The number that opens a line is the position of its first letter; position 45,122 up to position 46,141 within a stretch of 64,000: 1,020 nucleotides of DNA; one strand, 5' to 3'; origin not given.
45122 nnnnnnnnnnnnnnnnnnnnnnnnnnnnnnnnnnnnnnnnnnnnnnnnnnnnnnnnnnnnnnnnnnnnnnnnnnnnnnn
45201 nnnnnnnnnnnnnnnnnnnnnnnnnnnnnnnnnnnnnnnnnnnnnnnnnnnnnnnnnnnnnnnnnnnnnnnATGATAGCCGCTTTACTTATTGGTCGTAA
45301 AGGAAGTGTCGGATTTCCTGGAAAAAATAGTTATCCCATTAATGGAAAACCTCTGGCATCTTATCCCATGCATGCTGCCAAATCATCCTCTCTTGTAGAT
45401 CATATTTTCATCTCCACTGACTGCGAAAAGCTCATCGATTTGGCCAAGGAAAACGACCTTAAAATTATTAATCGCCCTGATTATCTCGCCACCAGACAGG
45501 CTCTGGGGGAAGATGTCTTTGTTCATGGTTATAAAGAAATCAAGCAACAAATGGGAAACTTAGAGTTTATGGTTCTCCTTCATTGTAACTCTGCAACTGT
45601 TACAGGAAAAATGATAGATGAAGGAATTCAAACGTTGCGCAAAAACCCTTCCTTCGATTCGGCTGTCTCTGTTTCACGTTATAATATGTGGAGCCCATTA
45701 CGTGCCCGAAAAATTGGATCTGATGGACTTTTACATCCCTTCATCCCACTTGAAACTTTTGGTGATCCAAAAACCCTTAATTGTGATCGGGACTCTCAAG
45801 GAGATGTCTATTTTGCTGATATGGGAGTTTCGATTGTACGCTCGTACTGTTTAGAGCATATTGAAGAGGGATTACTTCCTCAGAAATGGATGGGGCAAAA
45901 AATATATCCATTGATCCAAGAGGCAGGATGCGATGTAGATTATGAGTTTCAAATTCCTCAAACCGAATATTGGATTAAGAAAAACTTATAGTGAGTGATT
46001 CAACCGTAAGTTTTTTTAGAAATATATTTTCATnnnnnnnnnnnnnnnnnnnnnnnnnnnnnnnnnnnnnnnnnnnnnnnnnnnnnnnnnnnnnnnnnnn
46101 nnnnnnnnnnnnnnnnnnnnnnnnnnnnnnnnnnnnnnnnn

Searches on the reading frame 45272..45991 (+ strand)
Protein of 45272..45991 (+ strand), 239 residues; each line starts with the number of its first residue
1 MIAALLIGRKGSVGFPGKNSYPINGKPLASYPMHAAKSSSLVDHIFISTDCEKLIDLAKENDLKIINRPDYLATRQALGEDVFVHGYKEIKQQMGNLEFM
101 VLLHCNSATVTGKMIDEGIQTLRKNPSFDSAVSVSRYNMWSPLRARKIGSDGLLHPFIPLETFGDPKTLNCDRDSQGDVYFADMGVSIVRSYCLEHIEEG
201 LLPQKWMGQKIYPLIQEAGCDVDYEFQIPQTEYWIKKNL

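Call 47: search_protein_families(library=pfam, proteins=[window:45272-45991:+], max_evalue=0.00001)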
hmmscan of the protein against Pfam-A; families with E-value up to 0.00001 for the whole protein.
window:45272-45991:+ (239 aa): 1 family
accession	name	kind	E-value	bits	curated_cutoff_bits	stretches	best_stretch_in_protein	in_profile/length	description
PF02348.25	CTP_transf_3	-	7e-13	49.3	22.6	1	4-130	2-122/217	Cytidylyltransferase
